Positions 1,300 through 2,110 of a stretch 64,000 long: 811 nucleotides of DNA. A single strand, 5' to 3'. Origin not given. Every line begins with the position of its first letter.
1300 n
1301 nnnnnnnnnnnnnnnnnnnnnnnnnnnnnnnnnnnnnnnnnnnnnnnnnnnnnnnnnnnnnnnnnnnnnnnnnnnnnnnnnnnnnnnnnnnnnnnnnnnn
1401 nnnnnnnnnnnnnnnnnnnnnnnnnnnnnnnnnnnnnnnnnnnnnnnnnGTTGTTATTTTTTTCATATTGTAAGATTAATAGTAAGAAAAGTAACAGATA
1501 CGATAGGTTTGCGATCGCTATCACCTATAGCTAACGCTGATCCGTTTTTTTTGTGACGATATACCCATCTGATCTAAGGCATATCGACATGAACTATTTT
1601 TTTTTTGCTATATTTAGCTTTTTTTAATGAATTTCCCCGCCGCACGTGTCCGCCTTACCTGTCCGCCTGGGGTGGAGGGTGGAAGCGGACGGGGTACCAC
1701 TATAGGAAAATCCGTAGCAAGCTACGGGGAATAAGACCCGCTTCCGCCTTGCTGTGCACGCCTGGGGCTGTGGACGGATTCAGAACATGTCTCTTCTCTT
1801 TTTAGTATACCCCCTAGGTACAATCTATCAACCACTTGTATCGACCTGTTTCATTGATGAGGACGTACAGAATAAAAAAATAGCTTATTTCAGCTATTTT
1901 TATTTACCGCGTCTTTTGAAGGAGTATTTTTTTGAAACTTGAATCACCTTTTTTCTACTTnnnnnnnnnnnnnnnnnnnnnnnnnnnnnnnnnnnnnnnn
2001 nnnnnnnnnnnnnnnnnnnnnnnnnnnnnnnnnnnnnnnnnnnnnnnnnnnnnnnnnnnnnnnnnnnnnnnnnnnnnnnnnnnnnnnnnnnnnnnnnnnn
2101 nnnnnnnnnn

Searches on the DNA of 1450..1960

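Call 34: search_rna_families(source=window, start=1450, end=1960, threshold=evalue, max_evalue=5)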
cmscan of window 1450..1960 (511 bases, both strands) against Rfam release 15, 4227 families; matches with E-value up to 5: 3.
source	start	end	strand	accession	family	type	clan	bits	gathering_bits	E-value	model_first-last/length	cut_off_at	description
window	1850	1906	-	RF02900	AaHKsRNA82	Gene; sRNA;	-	21.2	51.4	1.1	1-81/81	no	Aggregatibacter sRNA 82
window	1580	1629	-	RF02068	STnc480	Gene; sRNA;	-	19.2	72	3.7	1-72/72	no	Enterobacterial sRNA STnc480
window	1801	1902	-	RF02527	SSRC38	Gene; sRNA;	-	18.7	80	0.64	1-166/166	no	Streptococcus sRNA SSRC38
